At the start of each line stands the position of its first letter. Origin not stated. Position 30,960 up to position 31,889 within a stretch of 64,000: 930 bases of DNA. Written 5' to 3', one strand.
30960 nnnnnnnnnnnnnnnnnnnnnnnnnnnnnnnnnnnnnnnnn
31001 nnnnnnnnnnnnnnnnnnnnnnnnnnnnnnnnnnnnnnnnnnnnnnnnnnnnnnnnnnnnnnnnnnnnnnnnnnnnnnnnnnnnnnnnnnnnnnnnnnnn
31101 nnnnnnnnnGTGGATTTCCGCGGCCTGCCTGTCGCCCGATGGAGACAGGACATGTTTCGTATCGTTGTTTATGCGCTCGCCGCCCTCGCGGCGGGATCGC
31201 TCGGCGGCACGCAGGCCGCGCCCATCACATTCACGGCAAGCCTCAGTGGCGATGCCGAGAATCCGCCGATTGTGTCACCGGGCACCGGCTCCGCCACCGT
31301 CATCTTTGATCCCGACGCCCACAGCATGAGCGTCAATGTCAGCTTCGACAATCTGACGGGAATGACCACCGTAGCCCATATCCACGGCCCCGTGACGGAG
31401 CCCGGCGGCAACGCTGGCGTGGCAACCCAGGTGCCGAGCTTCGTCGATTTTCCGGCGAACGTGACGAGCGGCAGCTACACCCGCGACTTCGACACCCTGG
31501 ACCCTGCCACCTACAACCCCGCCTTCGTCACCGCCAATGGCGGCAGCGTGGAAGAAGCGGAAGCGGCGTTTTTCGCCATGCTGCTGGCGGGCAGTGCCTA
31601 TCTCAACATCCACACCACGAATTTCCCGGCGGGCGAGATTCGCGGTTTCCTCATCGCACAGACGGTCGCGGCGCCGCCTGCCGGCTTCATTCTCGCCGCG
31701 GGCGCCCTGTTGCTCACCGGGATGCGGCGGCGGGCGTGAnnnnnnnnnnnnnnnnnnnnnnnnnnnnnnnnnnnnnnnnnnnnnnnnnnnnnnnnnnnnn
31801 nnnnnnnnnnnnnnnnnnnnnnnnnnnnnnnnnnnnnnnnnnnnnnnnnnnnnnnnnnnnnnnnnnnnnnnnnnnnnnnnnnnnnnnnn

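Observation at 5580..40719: Five copies of the palindrome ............, all in promoter regions, define an apparent local regulon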

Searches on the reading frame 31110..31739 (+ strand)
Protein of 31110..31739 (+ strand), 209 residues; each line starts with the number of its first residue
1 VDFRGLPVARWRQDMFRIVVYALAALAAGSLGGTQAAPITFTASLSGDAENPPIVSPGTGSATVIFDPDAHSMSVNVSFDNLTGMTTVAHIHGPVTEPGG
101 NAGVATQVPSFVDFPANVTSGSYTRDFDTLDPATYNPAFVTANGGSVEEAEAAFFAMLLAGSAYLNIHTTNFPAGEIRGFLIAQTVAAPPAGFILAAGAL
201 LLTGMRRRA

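Call 11: search_protein_families(library=pfam, proteins=[window:31110-31739:+])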
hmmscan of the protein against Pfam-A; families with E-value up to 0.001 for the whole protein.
window:31110-31739:+ (209 aa): 1 family
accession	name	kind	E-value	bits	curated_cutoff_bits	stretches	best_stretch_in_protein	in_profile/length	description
PF07452.17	CHRD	-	4.4e-23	82.8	24.1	1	41-181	1-117/117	CHRD domain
